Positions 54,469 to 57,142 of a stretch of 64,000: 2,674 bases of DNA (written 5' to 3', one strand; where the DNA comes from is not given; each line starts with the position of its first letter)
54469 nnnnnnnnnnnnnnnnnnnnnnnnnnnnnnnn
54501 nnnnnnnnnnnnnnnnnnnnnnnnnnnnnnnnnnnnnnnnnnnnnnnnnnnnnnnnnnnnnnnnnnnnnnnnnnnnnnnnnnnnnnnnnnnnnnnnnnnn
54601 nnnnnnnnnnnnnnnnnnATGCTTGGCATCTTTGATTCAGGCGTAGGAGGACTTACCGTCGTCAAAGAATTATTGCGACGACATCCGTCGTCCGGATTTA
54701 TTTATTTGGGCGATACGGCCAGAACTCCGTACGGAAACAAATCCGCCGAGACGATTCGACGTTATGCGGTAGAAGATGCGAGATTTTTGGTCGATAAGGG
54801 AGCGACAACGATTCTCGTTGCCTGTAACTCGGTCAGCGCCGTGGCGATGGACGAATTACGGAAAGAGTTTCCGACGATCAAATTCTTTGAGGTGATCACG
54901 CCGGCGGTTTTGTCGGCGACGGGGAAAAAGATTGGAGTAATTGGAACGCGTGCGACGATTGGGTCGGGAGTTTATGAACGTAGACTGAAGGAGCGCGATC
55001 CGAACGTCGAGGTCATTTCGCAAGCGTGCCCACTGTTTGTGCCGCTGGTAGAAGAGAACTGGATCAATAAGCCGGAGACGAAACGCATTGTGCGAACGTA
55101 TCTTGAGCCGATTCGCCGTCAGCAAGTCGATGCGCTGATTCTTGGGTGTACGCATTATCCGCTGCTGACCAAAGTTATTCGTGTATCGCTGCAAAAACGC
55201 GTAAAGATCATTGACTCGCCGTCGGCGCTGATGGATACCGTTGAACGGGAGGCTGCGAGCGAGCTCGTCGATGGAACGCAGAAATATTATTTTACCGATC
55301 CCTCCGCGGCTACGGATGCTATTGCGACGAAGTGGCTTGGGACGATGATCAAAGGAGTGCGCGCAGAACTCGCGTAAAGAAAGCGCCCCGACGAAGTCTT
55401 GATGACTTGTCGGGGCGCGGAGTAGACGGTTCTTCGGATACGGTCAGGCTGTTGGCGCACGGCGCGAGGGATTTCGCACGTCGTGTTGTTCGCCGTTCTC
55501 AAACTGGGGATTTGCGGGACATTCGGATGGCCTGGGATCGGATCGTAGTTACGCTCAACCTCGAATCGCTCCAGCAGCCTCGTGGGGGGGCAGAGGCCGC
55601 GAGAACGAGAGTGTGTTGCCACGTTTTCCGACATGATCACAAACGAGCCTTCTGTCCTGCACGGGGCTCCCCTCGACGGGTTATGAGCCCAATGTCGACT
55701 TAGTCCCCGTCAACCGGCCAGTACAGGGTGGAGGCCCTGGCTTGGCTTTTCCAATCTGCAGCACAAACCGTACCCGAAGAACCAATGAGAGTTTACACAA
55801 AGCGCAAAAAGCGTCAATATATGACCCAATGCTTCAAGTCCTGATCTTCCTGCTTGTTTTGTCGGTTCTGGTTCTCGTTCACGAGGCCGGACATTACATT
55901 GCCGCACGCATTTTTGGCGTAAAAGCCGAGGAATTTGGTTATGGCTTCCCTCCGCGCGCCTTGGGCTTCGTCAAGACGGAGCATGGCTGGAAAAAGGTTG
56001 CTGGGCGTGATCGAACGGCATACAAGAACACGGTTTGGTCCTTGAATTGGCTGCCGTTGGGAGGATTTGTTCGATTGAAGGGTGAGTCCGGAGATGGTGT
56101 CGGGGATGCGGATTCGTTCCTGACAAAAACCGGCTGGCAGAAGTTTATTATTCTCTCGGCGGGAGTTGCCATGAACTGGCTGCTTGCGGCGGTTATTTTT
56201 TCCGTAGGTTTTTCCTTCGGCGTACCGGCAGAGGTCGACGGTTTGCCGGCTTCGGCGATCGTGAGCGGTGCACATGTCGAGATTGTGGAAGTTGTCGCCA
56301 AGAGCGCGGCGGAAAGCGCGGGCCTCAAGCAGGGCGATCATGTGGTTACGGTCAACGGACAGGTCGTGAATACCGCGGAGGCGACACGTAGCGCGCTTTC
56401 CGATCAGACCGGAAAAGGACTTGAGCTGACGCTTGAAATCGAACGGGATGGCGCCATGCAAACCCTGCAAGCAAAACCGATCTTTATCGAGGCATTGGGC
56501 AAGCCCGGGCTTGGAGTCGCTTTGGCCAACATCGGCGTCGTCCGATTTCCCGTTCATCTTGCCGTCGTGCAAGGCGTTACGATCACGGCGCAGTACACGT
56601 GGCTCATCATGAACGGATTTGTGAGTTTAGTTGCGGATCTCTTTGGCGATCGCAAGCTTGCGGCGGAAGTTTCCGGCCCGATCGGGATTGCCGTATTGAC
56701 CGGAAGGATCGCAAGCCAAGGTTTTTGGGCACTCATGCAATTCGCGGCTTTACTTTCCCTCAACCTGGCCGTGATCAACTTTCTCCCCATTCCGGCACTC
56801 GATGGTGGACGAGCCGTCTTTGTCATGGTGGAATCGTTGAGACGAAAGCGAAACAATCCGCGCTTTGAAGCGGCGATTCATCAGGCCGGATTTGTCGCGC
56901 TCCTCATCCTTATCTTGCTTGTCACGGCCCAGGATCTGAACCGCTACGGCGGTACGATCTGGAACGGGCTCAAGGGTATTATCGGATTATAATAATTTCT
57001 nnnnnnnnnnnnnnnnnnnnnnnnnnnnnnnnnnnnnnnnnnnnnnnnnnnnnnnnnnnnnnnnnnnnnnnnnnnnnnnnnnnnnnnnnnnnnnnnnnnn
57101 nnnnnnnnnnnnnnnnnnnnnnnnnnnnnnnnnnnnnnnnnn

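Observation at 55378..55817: Unassigned ~356-nt structured RNA with its own promoter, 16-bp closing helix and terminator between murI and rseP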

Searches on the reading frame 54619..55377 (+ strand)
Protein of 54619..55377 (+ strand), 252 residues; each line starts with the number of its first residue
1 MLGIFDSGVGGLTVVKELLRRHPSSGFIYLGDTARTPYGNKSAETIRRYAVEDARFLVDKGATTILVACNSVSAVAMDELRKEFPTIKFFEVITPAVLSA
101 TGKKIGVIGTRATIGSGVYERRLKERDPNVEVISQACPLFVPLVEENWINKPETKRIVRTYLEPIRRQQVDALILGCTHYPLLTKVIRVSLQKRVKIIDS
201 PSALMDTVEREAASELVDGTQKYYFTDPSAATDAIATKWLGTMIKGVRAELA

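Call 8: find_encoding_contigs(protein=window:54619-55377:+, flank=3000, max_places=10)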
Protein window:54619-55377:+ (252 aa): 1 contig read that carries it; 1 place shown.
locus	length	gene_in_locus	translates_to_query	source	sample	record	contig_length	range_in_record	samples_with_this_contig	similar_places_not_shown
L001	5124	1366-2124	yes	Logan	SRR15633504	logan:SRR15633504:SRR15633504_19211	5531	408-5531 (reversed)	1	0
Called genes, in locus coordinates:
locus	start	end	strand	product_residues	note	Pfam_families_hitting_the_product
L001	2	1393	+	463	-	?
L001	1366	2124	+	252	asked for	PF01177:Asp_Glu_race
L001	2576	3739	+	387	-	PF02163:Peptidase_M50, PF00595:PDZ (weak), PF13180:PDZ_2, PF17820:PDZ_6 (weak)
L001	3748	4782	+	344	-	PF02912:Phe_tRNA-synt_N, PF01409:tRNA-synt_2d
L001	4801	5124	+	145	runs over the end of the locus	-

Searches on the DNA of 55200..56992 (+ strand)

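Call 4: search_rna_families(source=window, start=55200, end=56000, threshold=evalue, max_evalue=10, show_alignments=4)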
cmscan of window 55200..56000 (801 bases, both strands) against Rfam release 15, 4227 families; matches with E-value up to 10: 0.
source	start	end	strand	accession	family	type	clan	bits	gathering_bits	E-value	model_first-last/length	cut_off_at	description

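Call 39: search_rna_families(sources=[L002, L006, L007, L008, L009, L037, L040, L041, L043], threshold=evalue, max_evalue=5)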
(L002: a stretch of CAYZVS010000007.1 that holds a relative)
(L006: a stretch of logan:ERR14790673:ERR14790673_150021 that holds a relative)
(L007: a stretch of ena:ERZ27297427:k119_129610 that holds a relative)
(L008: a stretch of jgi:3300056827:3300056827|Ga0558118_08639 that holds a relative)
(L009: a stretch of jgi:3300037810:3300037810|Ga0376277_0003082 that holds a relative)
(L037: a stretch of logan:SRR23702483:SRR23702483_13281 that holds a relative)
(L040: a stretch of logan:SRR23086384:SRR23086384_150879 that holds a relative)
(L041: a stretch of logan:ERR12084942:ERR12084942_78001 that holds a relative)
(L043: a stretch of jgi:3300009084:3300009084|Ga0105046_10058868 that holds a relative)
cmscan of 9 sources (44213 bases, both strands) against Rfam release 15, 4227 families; matches with E-value up to 5: 1.
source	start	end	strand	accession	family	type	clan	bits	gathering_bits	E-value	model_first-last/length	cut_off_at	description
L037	3703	3833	+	RF02039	SPRY4-IT1_2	Gene; lncRNA;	-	20.8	40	2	1-120/120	no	SPRY4-IT1 conserved region 2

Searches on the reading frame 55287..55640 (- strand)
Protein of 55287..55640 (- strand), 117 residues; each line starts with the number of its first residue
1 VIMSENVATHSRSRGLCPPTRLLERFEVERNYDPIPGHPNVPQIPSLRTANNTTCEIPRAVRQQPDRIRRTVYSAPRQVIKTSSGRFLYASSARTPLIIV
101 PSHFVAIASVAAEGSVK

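Call 64: search_protein_families(library=pfam, proteins=[window:55287-55640:-], max_evalue=1)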
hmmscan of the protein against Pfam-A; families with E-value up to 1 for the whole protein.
window:55287-55640:- (117 aa): 0 families
